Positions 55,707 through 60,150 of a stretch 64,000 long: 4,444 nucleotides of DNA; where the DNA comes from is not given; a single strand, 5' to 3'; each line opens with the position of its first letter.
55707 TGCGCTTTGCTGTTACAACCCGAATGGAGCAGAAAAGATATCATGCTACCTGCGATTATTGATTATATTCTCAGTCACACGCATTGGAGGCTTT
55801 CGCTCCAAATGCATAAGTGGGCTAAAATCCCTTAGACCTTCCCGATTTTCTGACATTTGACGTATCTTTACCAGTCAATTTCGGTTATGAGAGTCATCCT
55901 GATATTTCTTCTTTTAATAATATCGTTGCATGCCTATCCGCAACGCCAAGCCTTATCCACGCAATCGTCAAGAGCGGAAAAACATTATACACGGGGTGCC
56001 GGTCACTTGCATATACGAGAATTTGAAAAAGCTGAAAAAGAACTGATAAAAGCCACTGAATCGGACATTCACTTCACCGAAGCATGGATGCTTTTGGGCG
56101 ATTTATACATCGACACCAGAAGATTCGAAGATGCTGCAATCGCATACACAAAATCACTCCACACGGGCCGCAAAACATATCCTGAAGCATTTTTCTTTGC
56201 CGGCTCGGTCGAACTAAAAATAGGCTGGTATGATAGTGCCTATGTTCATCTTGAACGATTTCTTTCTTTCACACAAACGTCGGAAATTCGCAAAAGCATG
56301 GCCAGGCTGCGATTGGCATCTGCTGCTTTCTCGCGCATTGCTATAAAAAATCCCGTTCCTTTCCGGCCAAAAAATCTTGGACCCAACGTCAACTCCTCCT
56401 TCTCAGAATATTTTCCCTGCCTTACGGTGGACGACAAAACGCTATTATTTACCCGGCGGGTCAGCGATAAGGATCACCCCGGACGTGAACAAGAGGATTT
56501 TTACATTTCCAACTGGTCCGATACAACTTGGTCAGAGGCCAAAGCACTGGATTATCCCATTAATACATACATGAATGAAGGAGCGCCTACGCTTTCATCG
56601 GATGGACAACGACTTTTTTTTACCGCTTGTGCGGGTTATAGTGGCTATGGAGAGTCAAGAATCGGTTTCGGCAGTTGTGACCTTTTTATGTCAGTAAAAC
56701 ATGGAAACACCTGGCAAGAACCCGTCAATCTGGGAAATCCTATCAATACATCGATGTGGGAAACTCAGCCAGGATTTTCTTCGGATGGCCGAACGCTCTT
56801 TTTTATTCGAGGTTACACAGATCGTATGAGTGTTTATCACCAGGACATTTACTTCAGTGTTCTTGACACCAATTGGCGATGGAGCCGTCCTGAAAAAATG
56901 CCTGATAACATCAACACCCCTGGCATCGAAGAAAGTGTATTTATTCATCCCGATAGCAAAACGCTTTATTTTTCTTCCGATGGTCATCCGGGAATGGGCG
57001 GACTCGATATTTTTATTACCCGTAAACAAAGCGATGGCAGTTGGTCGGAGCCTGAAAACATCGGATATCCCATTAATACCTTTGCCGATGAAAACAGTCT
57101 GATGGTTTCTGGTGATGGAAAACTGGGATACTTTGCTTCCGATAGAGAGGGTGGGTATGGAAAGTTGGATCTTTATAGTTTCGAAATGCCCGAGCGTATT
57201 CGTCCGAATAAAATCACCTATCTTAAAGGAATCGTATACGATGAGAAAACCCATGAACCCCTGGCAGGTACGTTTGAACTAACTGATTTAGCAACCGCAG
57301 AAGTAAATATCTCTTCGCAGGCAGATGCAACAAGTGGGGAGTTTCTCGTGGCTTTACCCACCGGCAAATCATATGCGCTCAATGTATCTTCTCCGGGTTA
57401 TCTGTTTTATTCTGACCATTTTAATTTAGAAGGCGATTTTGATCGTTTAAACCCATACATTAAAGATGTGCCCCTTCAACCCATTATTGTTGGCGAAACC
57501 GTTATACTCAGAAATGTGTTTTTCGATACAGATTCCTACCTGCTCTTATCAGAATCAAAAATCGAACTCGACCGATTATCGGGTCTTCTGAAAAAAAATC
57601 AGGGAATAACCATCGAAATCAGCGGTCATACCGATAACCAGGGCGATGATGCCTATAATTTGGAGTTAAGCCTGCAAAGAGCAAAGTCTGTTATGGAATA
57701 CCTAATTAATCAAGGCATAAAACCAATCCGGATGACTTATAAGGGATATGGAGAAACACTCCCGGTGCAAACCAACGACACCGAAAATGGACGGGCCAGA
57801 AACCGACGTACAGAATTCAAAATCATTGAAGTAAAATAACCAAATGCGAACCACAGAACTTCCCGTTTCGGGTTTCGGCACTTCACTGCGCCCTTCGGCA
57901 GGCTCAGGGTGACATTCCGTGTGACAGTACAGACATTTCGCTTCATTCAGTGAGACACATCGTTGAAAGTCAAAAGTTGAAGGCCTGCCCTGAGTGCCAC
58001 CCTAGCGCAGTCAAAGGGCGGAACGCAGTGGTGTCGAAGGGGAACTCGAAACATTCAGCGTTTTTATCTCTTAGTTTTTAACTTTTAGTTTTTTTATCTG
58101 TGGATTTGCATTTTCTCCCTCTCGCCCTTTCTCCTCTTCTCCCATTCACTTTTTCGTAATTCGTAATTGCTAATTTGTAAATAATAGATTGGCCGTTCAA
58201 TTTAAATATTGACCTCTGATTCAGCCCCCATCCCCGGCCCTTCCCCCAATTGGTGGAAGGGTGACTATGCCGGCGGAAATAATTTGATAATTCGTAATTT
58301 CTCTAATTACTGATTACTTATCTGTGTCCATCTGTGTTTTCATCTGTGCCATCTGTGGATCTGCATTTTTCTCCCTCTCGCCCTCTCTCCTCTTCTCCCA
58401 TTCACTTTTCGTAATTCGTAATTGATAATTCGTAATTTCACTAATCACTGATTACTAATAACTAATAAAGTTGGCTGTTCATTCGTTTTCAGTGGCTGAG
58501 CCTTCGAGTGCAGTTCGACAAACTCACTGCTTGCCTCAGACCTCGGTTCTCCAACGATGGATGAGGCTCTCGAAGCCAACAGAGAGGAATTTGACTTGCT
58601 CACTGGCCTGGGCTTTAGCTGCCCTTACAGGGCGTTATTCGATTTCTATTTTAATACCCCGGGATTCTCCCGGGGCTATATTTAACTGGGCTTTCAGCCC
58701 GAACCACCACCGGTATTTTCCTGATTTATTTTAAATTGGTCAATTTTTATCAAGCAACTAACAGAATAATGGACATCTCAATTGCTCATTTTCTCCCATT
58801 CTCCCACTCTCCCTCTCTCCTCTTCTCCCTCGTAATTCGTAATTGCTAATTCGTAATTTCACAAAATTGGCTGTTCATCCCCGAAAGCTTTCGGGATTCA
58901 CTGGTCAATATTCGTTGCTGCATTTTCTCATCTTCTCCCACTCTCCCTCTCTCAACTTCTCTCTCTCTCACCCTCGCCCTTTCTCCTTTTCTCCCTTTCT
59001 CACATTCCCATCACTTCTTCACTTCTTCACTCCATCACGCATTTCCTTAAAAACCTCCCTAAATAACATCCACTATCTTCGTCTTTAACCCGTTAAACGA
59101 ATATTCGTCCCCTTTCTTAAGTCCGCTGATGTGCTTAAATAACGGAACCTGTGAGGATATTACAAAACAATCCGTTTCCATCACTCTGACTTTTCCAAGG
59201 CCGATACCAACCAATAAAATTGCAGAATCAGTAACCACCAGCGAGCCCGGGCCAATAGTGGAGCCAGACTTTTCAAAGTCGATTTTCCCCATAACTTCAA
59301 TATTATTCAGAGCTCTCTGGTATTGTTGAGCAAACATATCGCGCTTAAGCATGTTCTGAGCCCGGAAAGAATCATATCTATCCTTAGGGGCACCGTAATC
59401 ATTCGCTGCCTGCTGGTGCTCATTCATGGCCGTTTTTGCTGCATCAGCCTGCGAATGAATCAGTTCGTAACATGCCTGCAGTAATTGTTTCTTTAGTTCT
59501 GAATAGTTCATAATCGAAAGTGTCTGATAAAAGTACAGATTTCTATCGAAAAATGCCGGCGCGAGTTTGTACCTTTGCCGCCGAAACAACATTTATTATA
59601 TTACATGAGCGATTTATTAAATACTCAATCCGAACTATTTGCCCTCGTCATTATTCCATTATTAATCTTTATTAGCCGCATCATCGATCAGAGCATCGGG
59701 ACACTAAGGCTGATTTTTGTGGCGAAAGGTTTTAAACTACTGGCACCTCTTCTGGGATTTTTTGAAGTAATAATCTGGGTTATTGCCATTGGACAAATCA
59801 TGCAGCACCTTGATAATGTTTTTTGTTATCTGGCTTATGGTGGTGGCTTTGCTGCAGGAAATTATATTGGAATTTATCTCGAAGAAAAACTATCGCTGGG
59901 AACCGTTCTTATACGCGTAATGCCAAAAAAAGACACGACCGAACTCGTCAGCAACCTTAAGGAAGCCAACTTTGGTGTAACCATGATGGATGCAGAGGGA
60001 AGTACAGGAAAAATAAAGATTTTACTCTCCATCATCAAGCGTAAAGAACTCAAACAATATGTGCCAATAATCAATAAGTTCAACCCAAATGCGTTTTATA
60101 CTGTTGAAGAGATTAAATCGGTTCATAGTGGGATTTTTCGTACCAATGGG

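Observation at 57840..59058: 1.2-kb gene-free convergent intergenic region built from a recurring four-part module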

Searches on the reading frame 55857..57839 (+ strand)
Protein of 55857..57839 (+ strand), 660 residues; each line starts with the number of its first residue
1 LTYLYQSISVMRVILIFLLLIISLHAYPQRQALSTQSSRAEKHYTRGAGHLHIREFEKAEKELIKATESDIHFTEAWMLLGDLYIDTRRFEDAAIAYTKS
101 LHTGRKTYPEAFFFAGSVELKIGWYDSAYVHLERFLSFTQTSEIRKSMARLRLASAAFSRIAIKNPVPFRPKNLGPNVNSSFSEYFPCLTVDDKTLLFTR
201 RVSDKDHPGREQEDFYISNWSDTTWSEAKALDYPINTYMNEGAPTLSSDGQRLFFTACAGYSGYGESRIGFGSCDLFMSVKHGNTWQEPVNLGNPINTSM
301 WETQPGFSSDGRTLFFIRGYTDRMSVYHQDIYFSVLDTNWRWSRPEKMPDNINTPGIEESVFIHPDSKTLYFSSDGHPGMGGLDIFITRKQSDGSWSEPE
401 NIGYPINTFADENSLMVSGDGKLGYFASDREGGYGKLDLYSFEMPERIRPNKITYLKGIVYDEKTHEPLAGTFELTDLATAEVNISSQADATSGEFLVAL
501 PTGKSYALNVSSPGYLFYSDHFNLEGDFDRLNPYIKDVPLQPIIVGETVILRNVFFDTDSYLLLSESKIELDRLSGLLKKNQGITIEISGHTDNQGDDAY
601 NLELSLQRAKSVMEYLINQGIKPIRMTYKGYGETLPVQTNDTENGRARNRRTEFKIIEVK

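Call 11: find_encoding_contigs(protein=window:55857-57839:+, flank=10000, max_places=10)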
Protein window:55857-57839:+ (660 aa): no gene with exactly this product is on record in the collection.

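Call 13: find_encoding_contigs(protein=window:55887-57839:+, flank=10000, max_places=10)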
Protein window:55887-57839:+ (650 aa): 1 contig read that carries it; 1 place shown.
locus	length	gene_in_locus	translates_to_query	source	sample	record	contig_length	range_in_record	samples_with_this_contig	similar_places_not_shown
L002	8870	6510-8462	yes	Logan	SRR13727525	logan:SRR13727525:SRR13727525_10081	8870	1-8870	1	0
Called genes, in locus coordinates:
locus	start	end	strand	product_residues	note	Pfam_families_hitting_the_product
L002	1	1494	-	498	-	?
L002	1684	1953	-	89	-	PF00312:Ribosomal_S15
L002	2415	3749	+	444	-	PF02881:SRP54_N, PF06414:Zeta_toxin, PF13401:AAA_22 (faint), PF00448:SRP54, PF02978:SRP_SPB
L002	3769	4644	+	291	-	PF00763:THF_DHG_CYH, PF02882:THF_DHG_CYH_C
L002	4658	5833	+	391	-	-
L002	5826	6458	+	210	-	PF13353:Fer4_12, PF04055:Radical_SAM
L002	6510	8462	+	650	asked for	PF07719:TPR_2 (faint), PF07676:PD40, PF00691:OmpA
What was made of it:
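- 55887..57839 (+): Left flanking gene: TPR/PD40/OmpA-family protein (650 aa from the ATG start). The exact product is found on Logan contig L002 with Pfam PD40 and OmpA (call 13).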

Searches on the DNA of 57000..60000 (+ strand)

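Call 5: search_rna_families(source=window, start=57000, end=60000, threshold=evalue, max_evalue=1)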
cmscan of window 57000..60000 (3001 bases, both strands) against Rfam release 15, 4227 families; matches with E-value up to 1: 1.
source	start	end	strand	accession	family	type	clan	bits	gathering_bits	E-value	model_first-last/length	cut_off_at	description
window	58657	58701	+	RF01687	Acido-Lenti-1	Gene; sRNA;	-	30.1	37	0.00032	1-46/46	no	Acido-Lenti-1 RNA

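Call 36: search_dna_similar(query=window:57840-59058:+, collection=plasmids, mode=distant, max_evalue=0.01, max_rows=30)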
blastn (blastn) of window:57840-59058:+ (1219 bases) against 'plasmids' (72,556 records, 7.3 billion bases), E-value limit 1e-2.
Records with a match: 1; places in all: 1; records where one place covers at least 80% of the query: 0.
Best place of each record, by identity: 80-90% 1.
By first word of the organism name: Planktothrix 1.
By predicted mobility (MOB-suite, as given by PLSDB): non-mobilizable 1.
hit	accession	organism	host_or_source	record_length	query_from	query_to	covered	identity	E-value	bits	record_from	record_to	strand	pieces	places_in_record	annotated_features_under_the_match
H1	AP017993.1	Planktothrix agardhii NIES-204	-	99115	561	598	3%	89.5%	2e-3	52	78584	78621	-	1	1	none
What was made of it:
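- Tried and rejected: blastn of the region against plasmids gave only one heptad hit in Planktothrix (call 36).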

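Call 37: get_annotated_region(hit=H1, flank=1500)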
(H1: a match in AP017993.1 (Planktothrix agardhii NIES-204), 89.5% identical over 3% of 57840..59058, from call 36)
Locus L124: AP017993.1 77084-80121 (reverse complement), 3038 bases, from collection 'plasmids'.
description: Planktothrix agardhii NIES-204 plasmid plasmid2 DNA, complete sequence
organism: Planktothrix agardhii NIES-204 (NCBI taxid 282423)
taxonomy: Bacteria; Cyanobacteriota; Cyanophyceae; Oscillatoriales; Microcoleaceae; Planktothrix; Planktothrix agardhii; Planktothrix agardhii NIES-204
host: -; source: -; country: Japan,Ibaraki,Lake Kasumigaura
typing (MOB-suite, as given by PLSDB): non-mobilizable
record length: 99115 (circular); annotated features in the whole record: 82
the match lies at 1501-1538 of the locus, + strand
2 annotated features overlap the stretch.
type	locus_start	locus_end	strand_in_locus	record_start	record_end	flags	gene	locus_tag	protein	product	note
CDS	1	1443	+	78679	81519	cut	-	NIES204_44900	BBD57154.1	hypothetical protein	-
CDS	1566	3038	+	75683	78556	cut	-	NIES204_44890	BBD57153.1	hypothetical protein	-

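Call 54: search_rna_families(source=window, start=58480, end=58800, threshold=evalue, max_evalue=10, show_alignments=2)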
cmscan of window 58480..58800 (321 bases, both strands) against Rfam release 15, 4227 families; matches with E-value up to 10: 3.
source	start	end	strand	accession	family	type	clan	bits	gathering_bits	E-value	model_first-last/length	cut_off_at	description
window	58657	58701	+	RF01687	Acido-Lenti-1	Gene; sRNA;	-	30.1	37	3.4e-05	1-46/46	no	Acido-Lenti-1 RNA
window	58637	58707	-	RF01730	Termite-leu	Cis-reg;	-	15.9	51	0.76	1-78/78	no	Termite-leu RNA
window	58644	58691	+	RF00979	mir-553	Gene; miRNA;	-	15.7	82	3.6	1-62/62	no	mir-553 microRNA precursor family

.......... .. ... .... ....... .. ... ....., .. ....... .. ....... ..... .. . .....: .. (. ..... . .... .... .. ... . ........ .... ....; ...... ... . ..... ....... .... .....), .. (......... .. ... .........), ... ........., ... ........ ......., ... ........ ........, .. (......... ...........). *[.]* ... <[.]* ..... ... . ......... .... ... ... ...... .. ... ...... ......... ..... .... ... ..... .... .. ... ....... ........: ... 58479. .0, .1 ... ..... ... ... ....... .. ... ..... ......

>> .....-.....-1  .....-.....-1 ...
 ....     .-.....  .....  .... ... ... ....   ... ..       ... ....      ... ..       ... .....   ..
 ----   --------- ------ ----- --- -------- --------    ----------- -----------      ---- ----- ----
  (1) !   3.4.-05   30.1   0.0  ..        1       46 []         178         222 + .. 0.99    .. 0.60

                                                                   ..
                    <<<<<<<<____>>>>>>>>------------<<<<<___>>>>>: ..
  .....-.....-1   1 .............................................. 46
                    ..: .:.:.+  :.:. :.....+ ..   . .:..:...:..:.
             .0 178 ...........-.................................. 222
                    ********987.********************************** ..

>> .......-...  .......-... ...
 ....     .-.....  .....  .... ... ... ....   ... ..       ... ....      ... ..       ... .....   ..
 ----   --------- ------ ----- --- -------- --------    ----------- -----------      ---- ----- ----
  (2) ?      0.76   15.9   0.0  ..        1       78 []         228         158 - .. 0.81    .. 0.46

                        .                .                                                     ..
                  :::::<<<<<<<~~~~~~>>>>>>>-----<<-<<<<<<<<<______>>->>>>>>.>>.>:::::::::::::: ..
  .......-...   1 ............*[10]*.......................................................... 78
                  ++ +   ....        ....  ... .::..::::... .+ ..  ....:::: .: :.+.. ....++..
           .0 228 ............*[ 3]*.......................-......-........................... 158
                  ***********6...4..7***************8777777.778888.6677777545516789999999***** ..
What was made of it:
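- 58483..58781 (-): GC-rich block 2 (~300 nt, about 50% GC), containing several short GGGC/GCCC hairpins. 58521-58764 is a conserved non-coding element. The strand is assigned from the better fold. There is a sub-threshold Acido-Lenti-1 match at 58657-58701 + (calls 5, 54).
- On Acido-Lenti-1 RNA (RF01687): 30.1 bits against 37 (calls 5, 54).
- On Any Rfam family: cmscan of 57000-60000 at E up to 1, and of 58480-58800 at E up to 10, found nothing at threshold (calls 5, 54).
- Closest known: Acido-Lenti-1 RNA. Same: Two short GC-rich hairpins joined by a GGCUA-containing linker at 58657-58701 (call 54).
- No Rfam family reaches threshold (calls 5, 54).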

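Call 77: search_dna_similar(query=window:57840-59058:+, collection=phages, mode=distant, max_evalue=0.1, max_rows=20)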
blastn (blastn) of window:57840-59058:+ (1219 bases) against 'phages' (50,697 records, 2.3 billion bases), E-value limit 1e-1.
No match.
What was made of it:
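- Tried and rejected: Against phages it gave nothing (call 77).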

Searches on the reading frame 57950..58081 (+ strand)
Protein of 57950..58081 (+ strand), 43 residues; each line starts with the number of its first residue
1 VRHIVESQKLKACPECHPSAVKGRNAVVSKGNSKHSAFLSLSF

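Call 58: search_protein_families(library=pfam, proteins=[window:57950-58081:+], max_evalue=1)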
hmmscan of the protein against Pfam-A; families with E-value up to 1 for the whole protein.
window:57950-58081:+ (43 aa): 0 families

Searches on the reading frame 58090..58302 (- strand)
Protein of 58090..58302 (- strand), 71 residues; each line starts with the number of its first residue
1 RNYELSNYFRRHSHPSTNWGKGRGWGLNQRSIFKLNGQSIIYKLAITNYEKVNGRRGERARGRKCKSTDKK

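Call 35: find_homologous_proteins(query=window:58090-58302:-, max_evalue=10)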
Query seq(71 aa): no candidate shares three 5-residue words with the query. No homologue found.
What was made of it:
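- Tried and rejected: Translated module A as a protein query: no candidates (call 35).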

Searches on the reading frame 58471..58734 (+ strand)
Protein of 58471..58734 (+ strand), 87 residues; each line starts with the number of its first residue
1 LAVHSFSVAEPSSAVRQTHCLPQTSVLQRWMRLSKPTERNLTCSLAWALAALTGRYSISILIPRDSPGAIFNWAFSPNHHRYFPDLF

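Call 58: search_protein_families(library=pfam, proteins=[window:58471-58734:+], max_evalue=1)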
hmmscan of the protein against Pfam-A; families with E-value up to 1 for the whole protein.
window:58471-58734:+ (87 aa): 1 family
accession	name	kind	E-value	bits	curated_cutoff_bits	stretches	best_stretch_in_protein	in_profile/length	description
PF20789.3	4HBT_3C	-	0.033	14.8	24.1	1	17-83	36-92/140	Acyl-CoA thioesterase C-terminal domain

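Call 62: find_encoding_contigs(protein=window:58471-58734:+, flank=3000, max_places=5)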
Protein window:58471-58734:+ (87 aa): no gene with exactly this product is on record in the collection.

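Call 85: search_protein_representatives(protein=window:58471-58734:+)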
Query: 87 residues. Proteins with E-value up to 0.001 (for the whole library): 4; up to 1e-10: 0; up to 1e-30: 0. The best 4 are listed.
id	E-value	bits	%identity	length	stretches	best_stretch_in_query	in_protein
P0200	7.4e-09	51.9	71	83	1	48-85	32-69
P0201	4.8e-08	49.3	53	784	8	63-79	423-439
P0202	7.8e-08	48.6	29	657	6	33-76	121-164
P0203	1.9e-07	47.4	-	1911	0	-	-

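Call 87: find_encoding_contigs(protein=P0200, flank=5000, max_places=6)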
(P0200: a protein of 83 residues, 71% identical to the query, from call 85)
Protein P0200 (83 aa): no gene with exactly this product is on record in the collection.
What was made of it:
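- Tried and rejected: Look-ups of P0200 and of the 87-aa ORF to fetch DNA both failed (calls 62, 87).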

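Call 88: list_cluster_members(proteins=[P0200])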
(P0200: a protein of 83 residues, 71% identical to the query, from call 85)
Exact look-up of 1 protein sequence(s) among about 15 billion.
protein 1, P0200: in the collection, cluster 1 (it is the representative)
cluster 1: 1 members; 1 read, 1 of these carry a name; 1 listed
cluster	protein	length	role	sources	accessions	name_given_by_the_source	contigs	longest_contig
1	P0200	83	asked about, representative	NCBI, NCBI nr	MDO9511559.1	MAG: hypothetical protein Q7J34_07360, partial [Bacteroidales bacterium] | hypothetical protein [Bacteroidales bacterium]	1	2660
